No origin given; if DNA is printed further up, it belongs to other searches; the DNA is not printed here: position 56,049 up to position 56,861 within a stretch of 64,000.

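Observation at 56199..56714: Orphan Pycsar-effector-family membrane protein embedded in the sphingolipid locus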

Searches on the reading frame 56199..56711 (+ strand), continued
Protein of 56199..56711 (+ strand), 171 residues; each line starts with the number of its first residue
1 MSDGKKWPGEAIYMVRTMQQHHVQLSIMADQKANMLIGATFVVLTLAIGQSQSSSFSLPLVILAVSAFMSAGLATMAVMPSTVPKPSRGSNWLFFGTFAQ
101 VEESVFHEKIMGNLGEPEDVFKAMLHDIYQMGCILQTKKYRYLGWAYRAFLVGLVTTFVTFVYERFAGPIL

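Call 31: find_homologous_proteins(query=A1, max_evalue=0.001)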
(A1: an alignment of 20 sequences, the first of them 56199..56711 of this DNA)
Query A1 (20 sequences) (171 aa, profile of the alignment): 2669 proteins with E <= 0.001 among 8000 candidates; the best 120 are listed.
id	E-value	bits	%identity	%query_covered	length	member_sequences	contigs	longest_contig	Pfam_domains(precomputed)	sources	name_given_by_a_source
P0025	4.5e-88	311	61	100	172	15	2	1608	PF18967.6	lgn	-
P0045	6.1e-88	311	59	100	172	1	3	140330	PF18967.6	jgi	-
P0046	6.1e-88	311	59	100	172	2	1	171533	PF18967.6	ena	-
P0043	7.0e-88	311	60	100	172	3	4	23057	PF18967.6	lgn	-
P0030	7.0e-88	311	60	100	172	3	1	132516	PF18967.6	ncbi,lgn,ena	-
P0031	1.1e-87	310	61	100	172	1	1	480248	PF18967.6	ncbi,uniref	ncbi:Pycsar system effector family protein [Parasphingorhabdus sp.]|uniref:Pycsar system effector fa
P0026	4.3e-87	308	62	100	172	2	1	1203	PF18967.6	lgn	-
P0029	4.5e-87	308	60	100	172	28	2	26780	PF18967.6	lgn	-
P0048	5.5e-87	308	60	100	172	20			PF18967.6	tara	tara:strand:+ start:250 stop:768 length:519 start_codon:yes stop_codon:yes gene_type:complete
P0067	8.3e-87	307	59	100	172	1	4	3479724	PF18967.6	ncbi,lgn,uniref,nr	ncbi:Pycsar system effector family protein [Sphingorhabdus sp. SMR4y]|uniref:Pycsar system effector 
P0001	1.2e-86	307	93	100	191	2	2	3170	PF18967.6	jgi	jgi:disulfide bond formation protein DsbB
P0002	1.2e-86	307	92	100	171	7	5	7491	PF18967.6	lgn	-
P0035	1.3e-86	307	61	99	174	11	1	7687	PF18967.6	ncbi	ncbi:MAG: Pycsar system effector family protein [Parasphingorhabdus sp.]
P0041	1.3e-86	307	59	100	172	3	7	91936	PF18967.6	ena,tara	tara:strand:- start:110 stop:628 length:519 start_codon:yes stop_codon:yes gene_type:complete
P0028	1.4e-86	306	62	100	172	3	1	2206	PF18967.6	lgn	-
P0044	1.6e-86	306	60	100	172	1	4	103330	PF18967.6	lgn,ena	-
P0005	2.3e-86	306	87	100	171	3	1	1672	PF18967.6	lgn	-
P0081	2.3e-86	306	57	100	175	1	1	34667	PF18967.6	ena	-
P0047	2.3e-86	306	59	100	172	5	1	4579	PF18967.6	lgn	-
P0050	2.4e-86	306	60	100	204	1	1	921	PF18967.6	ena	-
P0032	2.9e-86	305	62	100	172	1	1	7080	PF18967.6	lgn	-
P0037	3.4e-86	305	61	100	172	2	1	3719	PF18967.6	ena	-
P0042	4.0e-86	305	60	100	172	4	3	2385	PF18967.6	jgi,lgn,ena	-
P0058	4.1e-86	305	59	100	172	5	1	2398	PF18967.6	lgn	-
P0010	4.2e-86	305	81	100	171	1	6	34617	PF18967.6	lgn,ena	-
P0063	4.2e-86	305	59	100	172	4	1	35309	PF18967.6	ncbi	-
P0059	5.1e-86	305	60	100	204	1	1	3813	PF18967.6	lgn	-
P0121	7.1e-86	304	58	100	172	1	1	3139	PF18967.6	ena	-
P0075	7.5e-86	304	58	100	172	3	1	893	PF18967.6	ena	-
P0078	8.8e-86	304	59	100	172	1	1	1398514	PF18967.6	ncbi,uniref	ncbi:MAG: Pycsar system effector family protein [Parasphingorhabdus sp.]|uniref:Pycsar system effect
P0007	1.1e-85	304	83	100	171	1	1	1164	PF18967.6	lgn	-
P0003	1.4e-85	303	88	100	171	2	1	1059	PF18967.6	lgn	-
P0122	1.5e-85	303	58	100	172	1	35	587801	PF18967.6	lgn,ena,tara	tara:strand:- start:68 stop:586 length:519 start_codon:yes stop_codon:yes gene_type:complete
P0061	1.7e-85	303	58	99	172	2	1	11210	PF18967.6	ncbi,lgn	ncbi:MAG: Pycsar system effector family protein [Parasphingorhabdus sp.]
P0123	1.8e-85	303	58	100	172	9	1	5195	PF18967.6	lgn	-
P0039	1.9e-85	303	61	100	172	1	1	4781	PF18967.6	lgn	-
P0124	1.9e-85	303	58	100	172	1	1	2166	PF18967.6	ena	-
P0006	2.0e-85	303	84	100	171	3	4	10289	PF18967.6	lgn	-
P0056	2.3e-85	303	60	100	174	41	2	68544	PF18967.6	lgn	-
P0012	4.1e-85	302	77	100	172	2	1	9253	PF18967.6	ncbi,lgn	-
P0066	4.3e-85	302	59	100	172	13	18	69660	PF18967.6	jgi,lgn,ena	-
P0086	4.9e-85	301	57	100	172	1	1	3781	PF18967.6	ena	-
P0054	5.2e-85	301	60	100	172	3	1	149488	PF18967.6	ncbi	-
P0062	5.7e-85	301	60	100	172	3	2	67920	PF18967.6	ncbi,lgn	ncbi:MAG: Pycsar system effector family protein [Sphingorhabdus sp.]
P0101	5.8e-85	301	58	100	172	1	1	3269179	PF18967.6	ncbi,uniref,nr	ncbi:hypothetical protein HF685_08395 [Parasphingorhabdus halotolerans]|uniref:Pycsar effector prote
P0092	7.1e-85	301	57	100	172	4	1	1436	PF18967.6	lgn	-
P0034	7.7e-85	301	61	98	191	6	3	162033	PF18967.6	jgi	jgi:hypothetical protein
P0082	9.8e-85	300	59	100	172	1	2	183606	PF18967.6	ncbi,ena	-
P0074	1.0e-84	300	60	99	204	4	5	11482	PF18967.6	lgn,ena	-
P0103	1.1e-84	300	58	100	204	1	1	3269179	PF18967.6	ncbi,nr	ncbi:Pycsar system effector family protein [Parasphingorhabdus halotolerans]|nr:Pycsar system effect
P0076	1.1e-84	300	58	100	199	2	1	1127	PF18967.6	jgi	jgi:hypothetical protein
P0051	1.3e-84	300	60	99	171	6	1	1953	PF18967.6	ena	-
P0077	1.4e-84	300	59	99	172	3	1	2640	PF18967.6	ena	-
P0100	2.2e-84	299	57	99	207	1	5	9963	PF18967.6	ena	-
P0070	2.7e-84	299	59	100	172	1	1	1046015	PF18967.6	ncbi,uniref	ncbi:Pycsar system effector family protein [Parasphingorhabdus sp.]|uniref:Pycsar system effector fa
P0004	3.0e-84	299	88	100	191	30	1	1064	PF18967.6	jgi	jgi:hypothetical protein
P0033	4.2e-84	298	61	98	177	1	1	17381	PF18967.6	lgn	-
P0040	4.7e-84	298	60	99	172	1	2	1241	PF18967.6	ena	-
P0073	4.8e-84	298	59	100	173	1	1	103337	PF18967.6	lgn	-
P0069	5.7e-84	298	60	98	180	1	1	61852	PF18967.6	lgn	-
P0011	6.3e-84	298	81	100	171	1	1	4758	PF18967.6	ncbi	-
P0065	7.1e-84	298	62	98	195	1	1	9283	PF18967.6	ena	-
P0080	7.6e-84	298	58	100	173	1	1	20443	PF18967.6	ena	-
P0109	7.9e-84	298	56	99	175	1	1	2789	PF18967.6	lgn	-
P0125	8.5e-84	297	60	100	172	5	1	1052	PF18967.6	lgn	-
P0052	1.1e-83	297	61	98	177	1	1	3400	PF18967.6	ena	-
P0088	1.5e-83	297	59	98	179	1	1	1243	PF18967.6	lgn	-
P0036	1.5e-83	297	61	98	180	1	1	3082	PF18967.6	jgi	-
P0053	1.6e-83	296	61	99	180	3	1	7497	PF18967.6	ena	-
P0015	1.7e-83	296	72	100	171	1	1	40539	PF18967.6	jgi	jgi:hypothetical protein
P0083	2.3e-83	296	60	98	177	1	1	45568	PF18967.6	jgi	-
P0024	2.8e-83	296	67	100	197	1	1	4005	PF18967.6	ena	-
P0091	4.0e-83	295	56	100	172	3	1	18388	PF18967.6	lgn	-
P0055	4.2e-83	295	62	98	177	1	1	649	PF18967.6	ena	-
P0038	5.9e-83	295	60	100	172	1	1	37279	PF18967.6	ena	-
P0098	8.3e-83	294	56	100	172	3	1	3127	PF18967.6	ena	-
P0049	1.0e-82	294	63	100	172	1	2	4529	PF18967.6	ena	-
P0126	2.2e-82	293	56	100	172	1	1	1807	PF18967.6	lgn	-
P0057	2.5e-82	293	59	100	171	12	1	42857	PF18967.6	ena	-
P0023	3.7e-82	292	68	100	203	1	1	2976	PF18967.6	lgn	-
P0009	8.1e-82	291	82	100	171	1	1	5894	PF18967.6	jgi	jgi:Family of unknown function (DUF5706)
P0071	1.0e-81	291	58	99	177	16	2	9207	PF18967.6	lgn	-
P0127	7.5e-81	288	56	100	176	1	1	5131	PF18967.6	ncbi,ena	-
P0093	8.9e-81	288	60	98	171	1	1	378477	PF18967.6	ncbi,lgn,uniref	ncbi:Pycsar system effector family protein [Parasphingorhabdus sp. JC815]|uniref:Pycsar system effec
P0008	1.5e-80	287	84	100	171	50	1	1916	PF18967.6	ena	-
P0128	5.0e-80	285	59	100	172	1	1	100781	PF18967.6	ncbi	-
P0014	7.7e-80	285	76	100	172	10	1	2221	PF18967.6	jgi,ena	-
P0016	7.9e-80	284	71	100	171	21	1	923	PF18967.6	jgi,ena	jgi:hypothetical protein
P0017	8.0e-80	284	73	100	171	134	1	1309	PF18967.6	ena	-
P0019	8.0e-80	284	71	100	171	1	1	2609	PF18967.6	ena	-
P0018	1.1e-79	284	72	100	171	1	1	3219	PF18967.6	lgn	-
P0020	1.1e-79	284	70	100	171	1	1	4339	PF18967.6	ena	-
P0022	4.2e-79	282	70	100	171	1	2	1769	PF18967.6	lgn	-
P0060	6.2e-79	282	60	100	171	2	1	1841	PF18967.6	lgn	-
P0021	1.6e-78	280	71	100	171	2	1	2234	PF18967.6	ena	-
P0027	3.2e-78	279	61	99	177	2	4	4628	PF18967.6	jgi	jgi:Family of unknown function (DUF5706)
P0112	5.5e-78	278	56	99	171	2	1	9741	PF18967.6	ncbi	-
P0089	3.7e-77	276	57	98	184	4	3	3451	PF18967.6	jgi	jgi:hypothetical protein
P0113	4.1e-77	276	53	99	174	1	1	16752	PF18967.6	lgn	-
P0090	7.1e-77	275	58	96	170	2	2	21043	PF18967.6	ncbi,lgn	-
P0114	7.5e-77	275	54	87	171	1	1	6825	PF18967.6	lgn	-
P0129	1.4e-76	274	54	99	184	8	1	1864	PF18967.6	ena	-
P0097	1.4e-76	274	57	98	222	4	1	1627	PF18967.6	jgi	jgi:Family of unknown function (DUF5706)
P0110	5.2e-76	272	57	100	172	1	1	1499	PF18967.6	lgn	-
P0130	5.4e-76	272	53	100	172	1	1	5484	PF18967.6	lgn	-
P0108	8.0e-76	271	58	100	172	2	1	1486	PF18967.6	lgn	-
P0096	2.2e-75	270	57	98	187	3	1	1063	PF18967.6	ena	-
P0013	2.9e-75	270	86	92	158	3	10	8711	PF18967.6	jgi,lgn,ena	-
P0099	2.9e-75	270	57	100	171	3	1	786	PF18967.6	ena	-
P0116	3.1e-75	270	53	96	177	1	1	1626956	PF18967.6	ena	-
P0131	3.2e-75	270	52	100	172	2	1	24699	PF18967.6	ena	-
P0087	5.4e-75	269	57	100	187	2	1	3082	PF18967.6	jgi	-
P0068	6.5e-75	268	59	99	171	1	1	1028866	PF18967.6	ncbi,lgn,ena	-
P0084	1.3e-74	268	59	98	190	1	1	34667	PF18967.6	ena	-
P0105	2.4e-74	267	56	99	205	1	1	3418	PF18967.6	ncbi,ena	-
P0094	4.2e-74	266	57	98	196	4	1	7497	PF18967.6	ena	-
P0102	1.2e-73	264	57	98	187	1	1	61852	PF18967.6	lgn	-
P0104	2.0e-73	264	58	96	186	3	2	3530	PF18967.6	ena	-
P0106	2.5e-73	263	55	98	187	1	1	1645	PF18967.6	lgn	-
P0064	4.2e-73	263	60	98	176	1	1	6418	PF18967.6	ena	-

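Call 35: search_solved_structures(query=A2, max_evalue=10, show_alignments=2)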
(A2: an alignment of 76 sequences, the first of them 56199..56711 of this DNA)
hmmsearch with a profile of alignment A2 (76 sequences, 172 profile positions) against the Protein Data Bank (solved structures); distinct sequences matched with E-value up to 10: 1.
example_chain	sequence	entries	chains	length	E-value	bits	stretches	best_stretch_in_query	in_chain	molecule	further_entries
4n0a_C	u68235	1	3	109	0.26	14.2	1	83-162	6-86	U6 snRNA-associated Sm-like protein LSm2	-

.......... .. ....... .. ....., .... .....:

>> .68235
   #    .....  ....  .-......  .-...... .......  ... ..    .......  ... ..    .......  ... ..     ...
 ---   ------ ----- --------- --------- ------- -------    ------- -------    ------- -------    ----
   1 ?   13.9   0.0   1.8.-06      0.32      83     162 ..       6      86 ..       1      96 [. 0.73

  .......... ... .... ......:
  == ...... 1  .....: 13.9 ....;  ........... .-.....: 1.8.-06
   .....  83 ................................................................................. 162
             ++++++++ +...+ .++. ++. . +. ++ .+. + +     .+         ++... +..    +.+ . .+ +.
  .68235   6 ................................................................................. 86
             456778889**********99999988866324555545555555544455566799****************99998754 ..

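Call 39: predict_structure(alignment_id=A2)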
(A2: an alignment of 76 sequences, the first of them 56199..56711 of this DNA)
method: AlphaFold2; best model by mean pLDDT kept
length: 171 residues; sequences in the alignment: 76
mean_pLDDT: 72.2   pTM: 0.58
mean pLDDT of the five models: 72.2, 71.9, 68.1, 56.9, 54.2
residues with pLDDT >= 90: 0; 70-90: 106; 50-70: 59; < 50: 6
segments of 3 or more residues with pLDDT < 50: 1-3
pLDDT, mean of each block of 10 residues (from residue 1): 56 76 81 85 83 71 83 75 52 57 66 67 72 70 81 84 72 47
secondary structure, 60 per line:
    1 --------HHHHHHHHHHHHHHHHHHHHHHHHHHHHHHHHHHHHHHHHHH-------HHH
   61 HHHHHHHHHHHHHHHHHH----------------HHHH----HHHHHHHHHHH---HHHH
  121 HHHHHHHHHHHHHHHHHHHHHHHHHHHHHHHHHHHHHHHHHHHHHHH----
elements in order: H9-50 H58-78 H95-98 H103-113 H117-167

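Call 41: search_protein_representatives(alignment_id=A1)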
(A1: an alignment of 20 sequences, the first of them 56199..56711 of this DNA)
Query: 20 sequences, 172 profile positions. Proteins with E-value up to 0.001 (for the whole library): 1916; up to 1e-10: 1181; up to 1e-30: 122. The best 150 are listed.
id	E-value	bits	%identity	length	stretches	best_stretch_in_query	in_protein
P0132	1.1e-60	220.6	-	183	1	5-167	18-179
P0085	2.2e-60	219.5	-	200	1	14-151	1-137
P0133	6.8e-57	208.2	-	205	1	2-169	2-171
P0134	7.5e-56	204.8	-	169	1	5-165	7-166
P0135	2.3e-55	203.2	-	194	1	3-167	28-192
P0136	1.7e-54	200.4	-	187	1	11-169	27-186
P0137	7.0e-54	198.4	-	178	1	5-166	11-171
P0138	2.3e-53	196.7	-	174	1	3-167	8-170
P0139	2.5e-50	186.8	-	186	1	4-165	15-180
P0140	3.7e-50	186.2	-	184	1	9-165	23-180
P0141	9.4e-50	184.9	-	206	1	5-165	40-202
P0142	2.8e-49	183.4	-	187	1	4-166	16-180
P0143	3.9e-49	182.9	-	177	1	11-164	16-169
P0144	5.6e-49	182.4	-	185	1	8-166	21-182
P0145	1.1e-48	181.5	-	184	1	11-169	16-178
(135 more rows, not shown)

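Call 42: fold_search(model_id=the predicted structure, library=pdb)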
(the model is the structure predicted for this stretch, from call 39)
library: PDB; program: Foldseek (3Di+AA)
matches with E <= 10: 263; with E <= 0.001: 0
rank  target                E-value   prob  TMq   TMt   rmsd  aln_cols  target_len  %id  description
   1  8a1g_A                7.0e-01  0.41  0.35  0.28  18.1       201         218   10  Structure of the SNX1-SNX5 complex (released 2023-06-14)
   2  7qbc_A                9.5e-01  0.28  0.31  0.19  16.0       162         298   16  Structure of the GPCR dimer Ste2 in the inactive-like state bound to agonist (released 2022-03-16)
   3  1i4t_B                1.2e+00  0.38  0.37  0.36  10.1       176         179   10  CRYSTAL STRUCTURE ANALYSIS OF RAC1-GMPPNP IN COMPLEX WITH ARFAPTIN (released 2001-05-16)
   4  6bbg_A                1.2e+00  0.08  0.15  0.17  18.1       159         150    9  The CRAC channel Orai in an unlatched-closed conformation (released 2018-09-12)
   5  8abq_A                1.3e+00  0.25  0.36  0.29  18.1       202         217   10  Structure of the SNX1-SNX5 complex, Pt derivative (released 2023-06-21)
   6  8yqn_E                1.4e+00  0.25  0.35  0.18  13.1       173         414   10  Torpedo acetylcholine receptor in complex with Erabutoxin A (released 2025-05-28)
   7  9bra_b                1.4e+00  0.08  0.17  0.15  19.7       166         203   14  Intact V-ATPase State 2 and synaptophysin complex in mouse brain isolated synaptic vesicles (released 2024-06-19)
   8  1i4t_A                1.4e+00  0.18  0.29  0.28  10.3       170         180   11  CRYSTAL STRUCTURE ANALYSIS OF RAC1-GMPPNP IN COMPLEX WITH ARFAPTIN (released 2001-05-16)
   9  8abq_B                1.4e+00  0.15  0.29  0.24  17.6       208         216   12  Structure of the SNX1-SNX5 complex, Pt derivative (released 2023-06-21)
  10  6oh3                  1.4e+00  0.06  0.16  0.10  21.2       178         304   16  X-ray crystal structure of the mouse CMP-sialic acid transporter in complex with CMP-sialic acid, by lipidic cubic phase (released 2019-04-24)
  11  6uwz_E                1.6e+00  0.18  0.30  0.17  11.7       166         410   10  Cryo-EM structure of Torpedo acetylcholine receptor in complex with alpha-bungarotoxin (released 2020-04-15)
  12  9brq_b                1.6e+00  0.08  0.18  0.16  20.1       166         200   12  Intact V-ATPase State 3 and synaptophysin complex in mouse brain isolated synaptic vesicles (released 2024-06-19)
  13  7uw9_i                1.7e+00  0.09  0.21  0.22  22.2       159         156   12  Citrus V-ATPase State 1, H in contact with subunit a (released 2022-07-06)
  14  8f6y_B                1.8e+00  0.30  0.41  0.20  15.7       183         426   12  Cryo-EM structure of Torpedo nicotinic acetylcholine receptor in complex with etomidate, desensitized-like state (released 2023-06-07)
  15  2elb                  1.8e+00  0.13  0.27  0.15  14.0       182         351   15  Crystal Structure of the BAR-PH domain of human APPL1 (released 2007-05-29)
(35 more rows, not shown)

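Call 43: search_dna_similar(query=window:56199-56711:+, collection=plasmids, mode=protein, max_evalue=0.01, max_rows=30)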
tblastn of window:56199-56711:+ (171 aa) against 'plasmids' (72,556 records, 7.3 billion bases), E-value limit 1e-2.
Records with a match: 2; places in all: 2; records where one place covers at least 80% of the query: 0.
Best place of each record, by identity: <60% 2.
By first word of the organism name: Chondrinema 1; Fulvitalea 1.
By predicted mobility (MOB-suite, as given by PLSDB): non-mobilizable 2.
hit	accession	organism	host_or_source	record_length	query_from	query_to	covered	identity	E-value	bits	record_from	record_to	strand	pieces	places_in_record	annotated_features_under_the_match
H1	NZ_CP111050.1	Chondrinema litorale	Seaweed,red alga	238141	14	147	78%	27.3%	5e-4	47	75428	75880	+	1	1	Pycsar system effector family protein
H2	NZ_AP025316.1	Fulvitalea axinellae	-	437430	14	147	78%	25.7%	1e-10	66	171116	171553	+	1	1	Pycsar system effector family protein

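Call 44: get_annotated_region(hit=H2, flank=5000)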
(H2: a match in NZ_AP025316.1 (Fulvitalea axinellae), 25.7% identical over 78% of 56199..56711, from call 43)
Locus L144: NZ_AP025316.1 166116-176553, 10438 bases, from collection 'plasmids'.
description: Fulvitalea axinellae strain DSM 100852 plasmid pFA2, complete sequence
organism: Fulvitalea axinellae (NCBI taxid 1182444)
taxonomy: Bacteria; Bacteroidota; Cytophagia; Cytophagales; Persicobacteraceae; Fulvitalea; Fulvitalea axinellae
host: -; source: -; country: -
typing (MOB-suite, as given by PLSDB): non-mobilizable
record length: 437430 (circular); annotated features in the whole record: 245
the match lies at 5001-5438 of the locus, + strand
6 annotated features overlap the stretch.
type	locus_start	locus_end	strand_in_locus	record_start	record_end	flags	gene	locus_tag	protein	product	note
CDS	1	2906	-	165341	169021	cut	-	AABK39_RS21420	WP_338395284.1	metallophosphoesterase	-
CDS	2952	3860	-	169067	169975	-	-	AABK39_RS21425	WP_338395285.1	hypothetical protein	-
CDS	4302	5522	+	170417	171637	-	-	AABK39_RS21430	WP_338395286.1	Pycsar system effector family protein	-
CDS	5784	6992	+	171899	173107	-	-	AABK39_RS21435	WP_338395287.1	adenylate/guanylate cyclase domain-containing protein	-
CDS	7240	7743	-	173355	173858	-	-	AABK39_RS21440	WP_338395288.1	biotin/lipoyl-containing protein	-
CDS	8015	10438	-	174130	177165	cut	-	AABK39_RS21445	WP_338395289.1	DNRLRE domain-containing protein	-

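Call 45: get_annotated_region(hit=H1, flank=5000)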
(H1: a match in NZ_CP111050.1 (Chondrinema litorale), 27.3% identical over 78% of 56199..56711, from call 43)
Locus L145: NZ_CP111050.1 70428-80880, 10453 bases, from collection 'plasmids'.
description: Chondrinema litorale strain WSW3-B12 plasmid unnamed8, complete sequence
organism: Chondrinema litorale (NCBI taxid 2994555)
taxonomy: Bacteria; Bacteroidota; Cytophagia; Cytophagales; Flammeovirgaceae; Chondrinema; Chondrinema litorale
host: -; source: Seaweed,red alga; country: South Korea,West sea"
typing (MOB-suite, as given by PLSDB): non-mobilizable
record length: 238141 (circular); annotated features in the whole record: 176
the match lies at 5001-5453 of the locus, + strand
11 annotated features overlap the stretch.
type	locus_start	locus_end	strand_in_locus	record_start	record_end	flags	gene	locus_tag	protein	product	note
CDS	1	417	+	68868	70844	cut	-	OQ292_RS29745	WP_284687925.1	DUF3857 domain-containing protein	-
CDS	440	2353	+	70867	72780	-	-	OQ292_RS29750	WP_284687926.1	DUF3857 domain-containing transglutaminase family protein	-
CDS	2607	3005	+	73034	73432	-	-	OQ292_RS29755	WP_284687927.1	hypothetical protein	-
CDS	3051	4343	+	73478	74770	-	-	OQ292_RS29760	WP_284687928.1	NAD(P)/FAD-dependent oxidoreductase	-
CDS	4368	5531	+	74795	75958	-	-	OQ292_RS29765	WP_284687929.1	Pycsar system effector family protein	-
CDS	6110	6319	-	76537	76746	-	-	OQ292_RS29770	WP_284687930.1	hypothetical protein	-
CDS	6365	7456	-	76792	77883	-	-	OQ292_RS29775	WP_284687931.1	site-2 protease family protein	-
CDS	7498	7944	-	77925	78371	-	-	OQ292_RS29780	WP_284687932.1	hypothetical protein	-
CDS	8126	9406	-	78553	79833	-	-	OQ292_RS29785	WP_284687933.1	ATP-binding protein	-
CDS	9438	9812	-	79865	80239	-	-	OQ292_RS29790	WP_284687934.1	response regulator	GO:0000160 - phosphorelay signal transduction system [Evidence IEA]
CDS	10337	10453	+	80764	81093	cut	-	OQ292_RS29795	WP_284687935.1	hypothetical protein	-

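Call 50: find_encoding_contigs(protein=P0010, flank=6000, max_places=3)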
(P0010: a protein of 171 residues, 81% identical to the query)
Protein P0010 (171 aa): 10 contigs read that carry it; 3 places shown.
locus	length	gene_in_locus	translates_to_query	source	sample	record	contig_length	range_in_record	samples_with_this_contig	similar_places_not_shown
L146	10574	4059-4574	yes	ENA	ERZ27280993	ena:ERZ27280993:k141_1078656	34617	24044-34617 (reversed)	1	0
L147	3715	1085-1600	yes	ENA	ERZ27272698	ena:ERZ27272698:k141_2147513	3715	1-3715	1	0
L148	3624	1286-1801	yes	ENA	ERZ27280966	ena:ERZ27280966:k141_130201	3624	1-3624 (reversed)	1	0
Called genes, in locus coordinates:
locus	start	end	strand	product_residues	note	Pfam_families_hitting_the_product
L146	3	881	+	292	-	?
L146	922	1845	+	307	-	-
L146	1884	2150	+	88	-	PF04365:BrnT_toxin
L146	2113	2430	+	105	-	PF14384:BrnA_antitoxin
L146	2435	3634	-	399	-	PF00155:Aminotran_1_2, PF00266:Aminotran_5 (weak), PF01053:Cys_Met_Meta_PP (weak), PF01212:Beta_elim_lyase (weak)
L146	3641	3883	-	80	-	PF00550:PP-binding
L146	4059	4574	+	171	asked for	PF18967:PycTM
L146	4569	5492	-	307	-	PF00106:adh_short (faint), PF01073:3Beta_HSD, PF01370:Epimerase, PF02719:Polysacc_synt_2 (weak), PF04321:RmlD_sub_bind (weak), PF05368:NmrA, PF16363:GDP_Man_Dehyd (weak), PF13460:NAD_binding_10, +1 more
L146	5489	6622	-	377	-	PF00696:AA_kinase, PF01472:PUA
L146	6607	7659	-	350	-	PF01018:GTP1_OBG, PF00025:Arf (faint), PF01926:MMR_HSR1, PF02421:FeoB_N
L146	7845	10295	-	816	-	PF07715:Plug, PF00593:TonB_dep_Rec_b-barrel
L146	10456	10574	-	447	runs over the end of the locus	PF07690:MFS_1, PF13347:MFS_2 (weak)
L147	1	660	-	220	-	?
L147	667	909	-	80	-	PF00550:PP-binding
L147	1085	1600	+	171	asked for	PF18967:PycTM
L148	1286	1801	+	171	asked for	PF18967:PycTM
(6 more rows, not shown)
